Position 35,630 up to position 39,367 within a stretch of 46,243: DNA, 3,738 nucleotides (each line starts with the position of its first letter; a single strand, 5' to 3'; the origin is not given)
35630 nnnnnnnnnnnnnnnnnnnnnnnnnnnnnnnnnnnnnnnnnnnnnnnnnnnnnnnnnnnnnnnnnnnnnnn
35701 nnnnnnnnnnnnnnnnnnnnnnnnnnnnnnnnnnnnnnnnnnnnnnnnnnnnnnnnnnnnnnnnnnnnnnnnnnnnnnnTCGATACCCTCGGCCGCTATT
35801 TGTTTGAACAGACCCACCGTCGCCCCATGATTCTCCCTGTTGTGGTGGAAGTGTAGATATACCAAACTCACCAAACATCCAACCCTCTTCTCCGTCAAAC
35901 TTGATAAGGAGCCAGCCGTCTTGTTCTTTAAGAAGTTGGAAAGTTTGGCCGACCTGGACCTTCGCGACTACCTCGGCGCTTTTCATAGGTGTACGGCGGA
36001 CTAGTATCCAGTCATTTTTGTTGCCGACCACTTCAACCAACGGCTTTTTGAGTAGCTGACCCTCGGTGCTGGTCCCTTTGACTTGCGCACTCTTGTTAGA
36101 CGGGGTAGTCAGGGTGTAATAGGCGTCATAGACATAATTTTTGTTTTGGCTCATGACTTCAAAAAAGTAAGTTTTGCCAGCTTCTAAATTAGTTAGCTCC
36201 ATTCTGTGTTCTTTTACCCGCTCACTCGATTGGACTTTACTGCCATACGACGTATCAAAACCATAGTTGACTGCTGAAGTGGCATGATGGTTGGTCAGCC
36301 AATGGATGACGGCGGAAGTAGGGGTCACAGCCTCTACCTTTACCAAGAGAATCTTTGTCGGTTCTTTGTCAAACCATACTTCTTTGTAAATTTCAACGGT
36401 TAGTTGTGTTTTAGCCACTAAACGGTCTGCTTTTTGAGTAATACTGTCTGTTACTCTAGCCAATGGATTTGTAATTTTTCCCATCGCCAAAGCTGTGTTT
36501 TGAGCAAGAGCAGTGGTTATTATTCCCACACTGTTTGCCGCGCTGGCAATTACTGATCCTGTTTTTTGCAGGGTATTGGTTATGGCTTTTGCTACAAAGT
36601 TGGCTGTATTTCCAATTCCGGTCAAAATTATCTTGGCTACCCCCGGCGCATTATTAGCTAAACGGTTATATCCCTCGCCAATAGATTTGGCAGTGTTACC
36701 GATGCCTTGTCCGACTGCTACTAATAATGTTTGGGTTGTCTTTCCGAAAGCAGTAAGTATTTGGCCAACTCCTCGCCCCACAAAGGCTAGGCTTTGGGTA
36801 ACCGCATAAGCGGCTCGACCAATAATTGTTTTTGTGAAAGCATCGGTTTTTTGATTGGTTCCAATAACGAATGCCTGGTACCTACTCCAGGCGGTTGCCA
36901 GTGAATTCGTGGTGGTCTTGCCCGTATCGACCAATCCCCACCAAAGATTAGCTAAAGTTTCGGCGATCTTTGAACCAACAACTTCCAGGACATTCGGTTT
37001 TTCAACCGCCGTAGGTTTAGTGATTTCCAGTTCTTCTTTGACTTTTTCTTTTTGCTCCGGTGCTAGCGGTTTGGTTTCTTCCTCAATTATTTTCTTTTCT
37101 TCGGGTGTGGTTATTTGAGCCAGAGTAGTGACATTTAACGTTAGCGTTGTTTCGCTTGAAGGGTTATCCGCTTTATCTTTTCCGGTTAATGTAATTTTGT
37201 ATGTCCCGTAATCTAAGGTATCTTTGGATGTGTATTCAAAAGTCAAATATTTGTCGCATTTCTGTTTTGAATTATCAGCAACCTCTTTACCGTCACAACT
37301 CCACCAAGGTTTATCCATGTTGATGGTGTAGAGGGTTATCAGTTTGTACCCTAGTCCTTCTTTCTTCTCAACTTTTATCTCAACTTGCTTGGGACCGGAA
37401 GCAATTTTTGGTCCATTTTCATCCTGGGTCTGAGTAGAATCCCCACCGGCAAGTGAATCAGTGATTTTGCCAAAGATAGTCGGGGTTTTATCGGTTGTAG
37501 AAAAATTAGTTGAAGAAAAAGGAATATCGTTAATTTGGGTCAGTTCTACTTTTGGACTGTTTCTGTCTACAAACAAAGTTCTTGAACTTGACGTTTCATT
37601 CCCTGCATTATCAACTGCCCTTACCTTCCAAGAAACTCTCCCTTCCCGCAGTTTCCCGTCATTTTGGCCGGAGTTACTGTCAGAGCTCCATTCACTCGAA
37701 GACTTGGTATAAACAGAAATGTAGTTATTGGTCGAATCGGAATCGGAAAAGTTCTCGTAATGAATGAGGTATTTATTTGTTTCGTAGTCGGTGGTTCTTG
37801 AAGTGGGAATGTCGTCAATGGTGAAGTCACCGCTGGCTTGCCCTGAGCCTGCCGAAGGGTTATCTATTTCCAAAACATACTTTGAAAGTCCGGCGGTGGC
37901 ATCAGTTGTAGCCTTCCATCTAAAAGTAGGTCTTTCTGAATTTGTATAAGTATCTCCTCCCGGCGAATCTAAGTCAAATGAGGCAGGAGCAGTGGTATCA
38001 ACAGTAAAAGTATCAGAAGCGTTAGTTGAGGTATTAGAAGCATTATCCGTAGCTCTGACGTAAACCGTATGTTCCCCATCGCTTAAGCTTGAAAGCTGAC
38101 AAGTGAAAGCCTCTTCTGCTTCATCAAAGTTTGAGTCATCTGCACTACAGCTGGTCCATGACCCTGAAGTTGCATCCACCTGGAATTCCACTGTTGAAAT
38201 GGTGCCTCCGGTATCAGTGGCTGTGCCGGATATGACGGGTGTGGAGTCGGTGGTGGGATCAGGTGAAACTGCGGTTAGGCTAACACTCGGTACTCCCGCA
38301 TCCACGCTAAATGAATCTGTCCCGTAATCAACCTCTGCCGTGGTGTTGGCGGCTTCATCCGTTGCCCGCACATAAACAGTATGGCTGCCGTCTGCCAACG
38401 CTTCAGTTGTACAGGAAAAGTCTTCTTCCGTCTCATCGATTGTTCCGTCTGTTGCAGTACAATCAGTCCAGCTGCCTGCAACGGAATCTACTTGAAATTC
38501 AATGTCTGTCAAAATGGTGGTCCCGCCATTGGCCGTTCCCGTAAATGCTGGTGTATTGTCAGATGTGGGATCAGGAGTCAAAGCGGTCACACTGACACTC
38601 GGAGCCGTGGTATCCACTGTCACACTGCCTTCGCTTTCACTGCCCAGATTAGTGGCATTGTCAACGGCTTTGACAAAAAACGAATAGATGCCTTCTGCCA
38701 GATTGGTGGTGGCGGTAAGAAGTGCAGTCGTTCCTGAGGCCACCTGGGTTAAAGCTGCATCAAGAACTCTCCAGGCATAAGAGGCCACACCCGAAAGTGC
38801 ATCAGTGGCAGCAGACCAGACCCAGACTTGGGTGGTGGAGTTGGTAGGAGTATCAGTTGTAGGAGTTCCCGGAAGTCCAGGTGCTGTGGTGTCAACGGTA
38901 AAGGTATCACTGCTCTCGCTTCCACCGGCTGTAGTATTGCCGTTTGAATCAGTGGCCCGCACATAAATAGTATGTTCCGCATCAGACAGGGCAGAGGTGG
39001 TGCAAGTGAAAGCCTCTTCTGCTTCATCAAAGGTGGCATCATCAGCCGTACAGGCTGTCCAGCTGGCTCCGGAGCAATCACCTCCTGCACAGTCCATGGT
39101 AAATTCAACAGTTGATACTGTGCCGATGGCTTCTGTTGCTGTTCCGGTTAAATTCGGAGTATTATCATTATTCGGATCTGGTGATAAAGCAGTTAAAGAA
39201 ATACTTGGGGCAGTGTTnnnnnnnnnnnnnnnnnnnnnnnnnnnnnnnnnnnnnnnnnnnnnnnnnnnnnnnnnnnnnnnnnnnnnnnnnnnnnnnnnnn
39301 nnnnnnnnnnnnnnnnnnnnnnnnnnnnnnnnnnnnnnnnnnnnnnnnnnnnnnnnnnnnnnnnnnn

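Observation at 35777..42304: Giant (~2170 aa) mosaic surface protein, a candidate attachment factor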

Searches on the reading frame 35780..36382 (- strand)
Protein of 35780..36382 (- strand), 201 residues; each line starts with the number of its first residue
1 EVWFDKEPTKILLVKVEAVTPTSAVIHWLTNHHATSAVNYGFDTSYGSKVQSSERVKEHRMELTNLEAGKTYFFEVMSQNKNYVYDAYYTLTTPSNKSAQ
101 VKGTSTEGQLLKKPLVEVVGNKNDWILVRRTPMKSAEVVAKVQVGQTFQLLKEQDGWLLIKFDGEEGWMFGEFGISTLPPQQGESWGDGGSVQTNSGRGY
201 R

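Call 16: search_protein_families(library=ncbifam, proteins=[window:35780-36382:-], max_evalue=10)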
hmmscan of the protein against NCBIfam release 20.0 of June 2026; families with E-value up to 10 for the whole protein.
window:35780-36382:- (201 aa): 5 families
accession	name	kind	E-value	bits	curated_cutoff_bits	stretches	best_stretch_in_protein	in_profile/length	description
NF040678.1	EntFM_CwpFM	equivalog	4.5e-05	22.6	720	1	122-174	65-117/430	enterotoxin EntFM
NF040670.1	wall_bind_EntA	exception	0.00024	20.6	560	1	122-175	29-82/291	cell wall-binding protein EntA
NF040675.1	wall_bind_EntD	exception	0.00055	19.2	590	1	124-177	31-84/310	cell wall-binding protein EntD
TIGR04211.1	SH3_and_anchor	equivalog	0.00064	19.4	65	1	125-169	7-53/198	TIGR04211 family SH3 domain-containing protein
NF040676.1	wall_bind_EntB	exception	0.00068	18.3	780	1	124-173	31-80/490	cell wall-binding protein EntB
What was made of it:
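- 35864..36040 (-): C-terminal SH3b domain (res 2089-2147). There are weak hits to the Bacillus EntFM/EntA/B/D wall-binding SH3 domains (call 16).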

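Call 17: search_protein_families(library=pfam, proteins=[window:35780-36382:-], max_evalue=10)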
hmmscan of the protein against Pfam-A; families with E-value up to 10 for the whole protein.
window:35780-36382:- (201 aa): 6 families
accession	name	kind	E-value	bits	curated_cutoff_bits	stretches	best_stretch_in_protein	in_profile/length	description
PF08239.17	SH3_3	-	2.4e-11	44.1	27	1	128-173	5-52/54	Bacterial SH3 domain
PF16656.11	Pur_ac_phosph_N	-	5.3e-07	30.6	30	1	16-92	8-92/93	Purple acid Phosphatase, N-terminal domain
PF00041.27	fn3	-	1.9e-06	28.4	25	1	14-83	6-73/84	Fibronectin type III domain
PF06347.19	SH3_4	-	2.7e-06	27.5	24.1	1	127-168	6-48/56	Bacterial SH3 domain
PF18348.7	SH3_16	-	0.015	15.5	25.8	1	128-169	1-44/49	Bacterial dipeptidyl-peptidase Sh3 domain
PF25059.1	FN3_DSCAM-DSCAML_C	-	0.076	13.8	39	1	51-100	37-86/89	DSCAM/DSCAML C-terminal Fn3-like domain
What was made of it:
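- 36107..36352 (-): FN3 (Pur_ac_phosph_N-type) domain (res 1985-2066) with the motif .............. PF16656 scores 30.6 bits (cutoff 30) and PF00041 scores 28.4 (cutoff 25) (call 17).
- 35864..36040 (-): PF08239 SH3_3 scores 44.1 bits (cutoff 27) and SH3_4 scores 27.5 (call 17).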

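Call 77: search_solved_structures(query=window:35780-36382:-, max_evalue=1)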
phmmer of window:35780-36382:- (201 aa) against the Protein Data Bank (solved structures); distinct sequences matched with E-value up to 1: 13.
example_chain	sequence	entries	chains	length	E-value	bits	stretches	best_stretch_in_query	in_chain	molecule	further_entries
2krs_A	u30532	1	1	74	0.062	16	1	123-169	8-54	Probable enterotoxin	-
6ld1_A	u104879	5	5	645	0.14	14.9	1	31-120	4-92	RNA-directed RNA polymerase NS5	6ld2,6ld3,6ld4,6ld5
8bvo_A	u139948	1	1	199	0.21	14.3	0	50-81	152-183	Titin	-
3qwr_D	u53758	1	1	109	0.23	14.2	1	15-91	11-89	ADNECTIN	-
2kq8_A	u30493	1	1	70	0.23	14.2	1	135-170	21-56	Cell wall hydrolase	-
3lpw_A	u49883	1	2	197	0.38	13.5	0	19-87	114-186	A77-A78 domain from Titin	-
6a9c_B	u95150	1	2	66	0.4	13.4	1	141-172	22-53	Unconventional myosin IB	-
5xg9_B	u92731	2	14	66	0.4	13.4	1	141-172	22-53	Unconventional myosin IB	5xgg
8q6t_I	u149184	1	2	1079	0.51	13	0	43-87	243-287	Titin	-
8bxr_A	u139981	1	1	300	0.57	12.9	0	50-81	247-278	Titin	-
1x6b_A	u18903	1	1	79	0.76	12.5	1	134-175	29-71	Rho guanine exchange factor (GEF) 16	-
1suu_A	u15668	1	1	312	0.85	12.3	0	60-148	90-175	DNA gyrase subunit A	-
3s8w_A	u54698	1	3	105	0.89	12.3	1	40-89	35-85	Interferon alpha/beta receptor 2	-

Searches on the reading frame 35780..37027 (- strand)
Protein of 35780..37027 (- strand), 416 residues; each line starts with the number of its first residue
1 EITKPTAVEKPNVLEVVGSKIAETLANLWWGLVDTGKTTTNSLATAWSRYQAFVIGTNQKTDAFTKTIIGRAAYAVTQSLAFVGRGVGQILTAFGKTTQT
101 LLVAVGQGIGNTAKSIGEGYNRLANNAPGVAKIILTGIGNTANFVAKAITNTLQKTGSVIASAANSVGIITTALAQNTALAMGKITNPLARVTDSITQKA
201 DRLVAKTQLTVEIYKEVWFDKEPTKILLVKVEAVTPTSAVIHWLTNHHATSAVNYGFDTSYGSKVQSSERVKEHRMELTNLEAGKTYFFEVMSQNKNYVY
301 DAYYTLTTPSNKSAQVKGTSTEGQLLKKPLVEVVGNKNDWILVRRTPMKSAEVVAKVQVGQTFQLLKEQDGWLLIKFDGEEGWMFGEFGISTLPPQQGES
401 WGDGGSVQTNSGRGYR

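Call 19: find_homologous_proteins(query=window:35780-37027:-, max_evalue=0.001)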
Query window:35780-37027:- (416 aa): 13 proteins with E <= 0.001 among 8000 candidates.
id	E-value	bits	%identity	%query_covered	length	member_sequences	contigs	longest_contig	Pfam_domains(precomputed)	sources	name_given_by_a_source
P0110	1.1e-66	244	42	75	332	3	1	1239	PF08239.18,PF16656.12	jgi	-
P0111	6.1e-39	152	41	58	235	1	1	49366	PF00041.28,PF16656.12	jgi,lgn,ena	-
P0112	8.9e-30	122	41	48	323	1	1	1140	PF08239.18,PF00041.28,PF16656.12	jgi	-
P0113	1.2e-27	115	33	72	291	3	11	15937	PF00041.28,PF16656.12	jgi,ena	-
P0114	2.5e-24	104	37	54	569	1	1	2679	PF00041.28,PF19077.7,PF16656.12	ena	-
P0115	2.9e-24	104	54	23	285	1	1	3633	PF00041.28,PF16656.12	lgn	-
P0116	4.2e-23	100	54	23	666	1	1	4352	PF16655.13,PF16656.12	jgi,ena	-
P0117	6.1e-23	100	50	27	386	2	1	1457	PF19077.7,PF16656.12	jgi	jgi:hypothetical protein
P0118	8.7e-23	99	32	70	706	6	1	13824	PF16656.12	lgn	-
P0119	1.6e-21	95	34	75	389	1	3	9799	PF00041.28,PF16656.12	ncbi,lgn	-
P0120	4.6e-21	93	31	65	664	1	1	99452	PF00041.28,PF16656.12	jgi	jgi:hypothetical protein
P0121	9.6e-18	82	48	31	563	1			PF19077.7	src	-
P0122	4.7e-15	74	32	55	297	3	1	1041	PF00041.28,PF16656.12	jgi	-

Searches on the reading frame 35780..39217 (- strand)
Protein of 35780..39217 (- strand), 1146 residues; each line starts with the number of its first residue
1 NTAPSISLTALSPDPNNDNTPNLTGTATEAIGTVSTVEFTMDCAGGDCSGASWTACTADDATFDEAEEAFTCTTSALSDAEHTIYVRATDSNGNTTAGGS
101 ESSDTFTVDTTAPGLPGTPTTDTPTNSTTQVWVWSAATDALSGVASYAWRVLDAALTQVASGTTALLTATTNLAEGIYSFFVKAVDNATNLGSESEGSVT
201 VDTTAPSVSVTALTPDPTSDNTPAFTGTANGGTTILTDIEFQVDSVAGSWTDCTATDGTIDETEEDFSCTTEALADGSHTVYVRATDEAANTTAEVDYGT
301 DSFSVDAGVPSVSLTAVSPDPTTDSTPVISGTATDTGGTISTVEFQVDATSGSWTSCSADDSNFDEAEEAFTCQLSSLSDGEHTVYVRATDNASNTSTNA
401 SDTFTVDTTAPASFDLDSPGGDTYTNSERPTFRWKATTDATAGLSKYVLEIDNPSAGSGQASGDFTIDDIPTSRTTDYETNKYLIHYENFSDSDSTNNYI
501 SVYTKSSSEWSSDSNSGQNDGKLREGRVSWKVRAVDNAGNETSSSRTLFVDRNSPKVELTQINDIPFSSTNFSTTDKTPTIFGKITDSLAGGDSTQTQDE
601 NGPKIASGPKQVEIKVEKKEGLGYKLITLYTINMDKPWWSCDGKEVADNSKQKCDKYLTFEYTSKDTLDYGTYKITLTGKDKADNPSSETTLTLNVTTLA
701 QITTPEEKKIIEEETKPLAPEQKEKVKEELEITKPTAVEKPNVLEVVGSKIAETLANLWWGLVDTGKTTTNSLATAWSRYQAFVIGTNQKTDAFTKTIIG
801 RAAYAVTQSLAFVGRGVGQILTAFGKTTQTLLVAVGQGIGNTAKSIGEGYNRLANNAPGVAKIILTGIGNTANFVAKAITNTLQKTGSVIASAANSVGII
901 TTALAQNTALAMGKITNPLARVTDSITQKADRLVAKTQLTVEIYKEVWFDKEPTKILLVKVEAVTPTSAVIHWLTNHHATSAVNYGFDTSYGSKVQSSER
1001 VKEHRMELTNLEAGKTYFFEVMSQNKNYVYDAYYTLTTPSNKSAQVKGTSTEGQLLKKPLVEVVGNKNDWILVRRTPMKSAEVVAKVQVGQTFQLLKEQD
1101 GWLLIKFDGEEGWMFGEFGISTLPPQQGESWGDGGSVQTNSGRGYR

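Call 58: predict_structure(alignment_id=A2)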
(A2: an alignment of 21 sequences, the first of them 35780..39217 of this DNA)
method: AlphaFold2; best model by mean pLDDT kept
length: 1146 residues; sequences in the alignment: 21
mean_pLDDT: 75.8   pTM: 0.45
mean pLDDT of the five models: 75.8, 73.3, 71.2, 70.3, 70.4
residues with pLDDT >= 90: 386; 70-90: 394; 50-70: 191; < 50: 175
segments of 3 or more residues with pLDDT < 50: 121-129, 152-161, 168-172, 737-816, 907-932, 1044-1057, 1119-1144
pLDDT, mean of each block of 10 residues (from residue 1): 79 71 86 89 75 90 89 85 89 79 84 61 46 61 67 44 50 53 72 61 75 78 89 86 85 89 90 86 88 85 87 87 90 91 92 91 92 92 93 91 92 92 92 93 93 82 88 90 93 81 91 69 93 94 95 93 86 90 94 82 91 95 89 92 89 92 91 95 93 88 70 72 64 57 39 41 32 35 33 32 42 47 57 59 69 67 66 65 62 56 51 35 39 57 70 84 89 92 92 87 92 92 85 87 46 44 82 89 90 85 88 74 34 29 45
secondary structure, 60 per line:
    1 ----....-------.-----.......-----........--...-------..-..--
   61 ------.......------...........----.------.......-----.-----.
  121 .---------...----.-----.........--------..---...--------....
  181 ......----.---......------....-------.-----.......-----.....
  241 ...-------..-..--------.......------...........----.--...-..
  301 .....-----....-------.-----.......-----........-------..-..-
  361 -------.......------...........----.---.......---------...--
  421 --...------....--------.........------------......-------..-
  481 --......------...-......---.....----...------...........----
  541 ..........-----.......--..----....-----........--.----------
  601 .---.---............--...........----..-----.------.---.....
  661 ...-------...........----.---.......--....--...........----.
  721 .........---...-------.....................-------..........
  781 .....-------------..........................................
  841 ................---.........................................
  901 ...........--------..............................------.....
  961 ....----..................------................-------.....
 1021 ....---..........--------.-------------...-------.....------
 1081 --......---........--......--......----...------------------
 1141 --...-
elements in order (helices of 4 or more, strands of 3 or more residues): E5-8 E22-28 E34-41 E67-73 E80-90 E102-108 E131-133 E144-152 E166-168 E177-186 E195-200 E207-210 E224-230 E236-243 E264-270 E277-287 E299-305 E311-314 E328-334 E340-347 E368-374 E381-391 E400-406 E416-418 E423-425 E432-435 E444-452 E465-470 E483-488 E499-504 H508-512 E526-536 E541-550 E556-562 E571-574 E580-587 E609-620 E623-633 E656-663 E671-681 E690-696 H699-702 H705-715 H720-729 E733-735 H743-763 H771-785 H799-856 H860-911 H920-949 E956-964 E969-986 E993-1008 E1016-1024 E1028-1037 E1060-1062 E1070-1074 E1083-1088 E1092-1099 E1102-1107 E1110-1115 E1120-1122 E1143-1145
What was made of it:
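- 37988..39217 (-): Extender part 1 (res 1030-1439). It contains Big_13 Ig-like #1, a lower-confidence FN3-like module (res 1150-1234), then Big_13 #2 and #3. Each Big_13 carries a Cys pair and ends in VDTTAP/VDAGVP. AF2 pLDDT is 85-93 (call 58).
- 37127..37987 (-): Extender part 2 (res 1440-1726): two larger Ig-like modules. The first holds the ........................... motifs. The second is Y_Y_Y/cadherin-like. AF2 pLDDT is ~90 (call 58).
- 36992..37126 (-): Lys/Glu-rich helical linker (res 1727-1771), including the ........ motif. AF2 models helices (call 58).
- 36371..36991 (-): G/A/T-rich segment (res 1772-1978), modelled as long helices of 58, 52 and 30 aa. It is not a classical TM segment. 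AF2 models helices at low confidence, pLDDT 32-69 (call 58).
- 35864..36040 (-): AF2 pLDDT is 82-90 (call 58).
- On SH3_3 bacterial SH3 (PF08239): AF2 models a small beta-barrel with pLDDT 82-90 (call 58).
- AF2 pLDDT is 85-95 (call 58).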

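Call 62: fold_search(model_id=the predicted structure, library=pdb)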
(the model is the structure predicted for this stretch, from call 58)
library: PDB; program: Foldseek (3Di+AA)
matches with E <= 10: 1829; with E <= 0.001: 201
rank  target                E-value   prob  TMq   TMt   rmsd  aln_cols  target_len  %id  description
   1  8wa2_A                3.0e-14  1.00  0.11  0.08  43.2      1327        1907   10  cryo-EM structure of native mastigonemes isolated from Chlamydomonas reinhardtii at 3.0 angstrom resolution (released 2024-04-10)
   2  7s64_A                5.6e-14  1.00  0.10  0.08  64.9      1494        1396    8  Intermediate-form oocyte/egg Alpha-2-Macroglobulin (A2Moo) tetramer (released 2022-01-05)
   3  8qy6_A                1.7e-13  1.00  0.17  0.28  28.3       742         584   11  Structure of interleukin 6 (gp130 P496L mutant). (released 2024-02-21)
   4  9ba4_A                1.7e-13  1.00  0.13  0.15  28.8       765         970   11  Full-length cross-linked Contactin 2 (CNTN2) (released 2024-07-17)
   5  8qy4_C                4.9e-13  1.00  0.17  0.29  28.7       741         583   11  Structure of interleukin 11 (gp130 P496L mutant). (released 2024-02-21)
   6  6xi3                  7.0e-13  1.00  0.18  0.41  12.4       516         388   18  Crystal structure of tetra-tandem repeat in extending region of large adhesion protein (released 2020-10-14)
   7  8v2b_C                1.6e-12  1.00  0.14  0.20  23.0       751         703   12  Cryo-EM structure of mouse type II OSM receptor complex: model for full extracellular assembly (released 2024-11-20)
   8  9fx3_A                1.6e-12  1.00  0.09  0.09  59.5       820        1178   11  Structure of active human CD109 (released 2025-03-19)
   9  8wa2_D                1.7e-12  1.00  0.11  0.09  42.9      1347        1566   10  cryo-EM structure of native mastigonemes isolated from Chlamydomonas reinhardtii at 3.0 angstrom resolution (released 2024-04-10)
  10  9u5z_E                2.3e-12  1.00  0.10  0.09  67.8      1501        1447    9  C3 convertases zymogen C4b2 in activation state (released 2026-01-14)
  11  7s62                  2.8e-12  1.00  0.09  0.08  61.9       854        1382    9  Locally refined protomer structure of native-form oocyte/egg Alpha-2-Macroglobulin (A2Moo) tetramer (released 2022-01-05)
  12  9ijj_C                3.9e-12  1.00  0.12  0.13  19.6       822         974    8  In situ structure of the central apparatus in mouse sperm axoneme. (released 2025-06-04)
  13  9fx2                  4.1e-12  1.00  0.10  0.10  59.4       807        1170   10  Structure of methylamine activated CD109 (released 2025-03-19)
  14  8oq3_A                4.8e-12  1.00  0.11  0.09  65.8      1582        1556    8  Structure of methylamine treated human complement C3 (released 2024-02-21)
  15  7s63_A                5.0e-12  1.00  0.10  0.09  61.3       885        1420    8  Native-form oocyte/egg Alpha-2-Macroglobulin (A2Moo) tetramer (released 2022-01-05)
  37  7ptp_A                1.2e-09  1.00  0.12  0.16  28.4       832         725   13  In-situ structure of pentameric S-layer protein (released 2021-12-15)
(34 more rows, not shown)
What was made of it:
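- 37127..37987 (-): Foldseek matches the SiiE BIg domains and the 6xi3 adhesin extender (call 62).
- Foldseek matches the SiiE and 6xi3 adhesin extenders (call 62). Foldseek also hits an S-layer protein (7ptp, call 62). The length and rod-like extender are more typical of reach-out adhesins (call 62).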
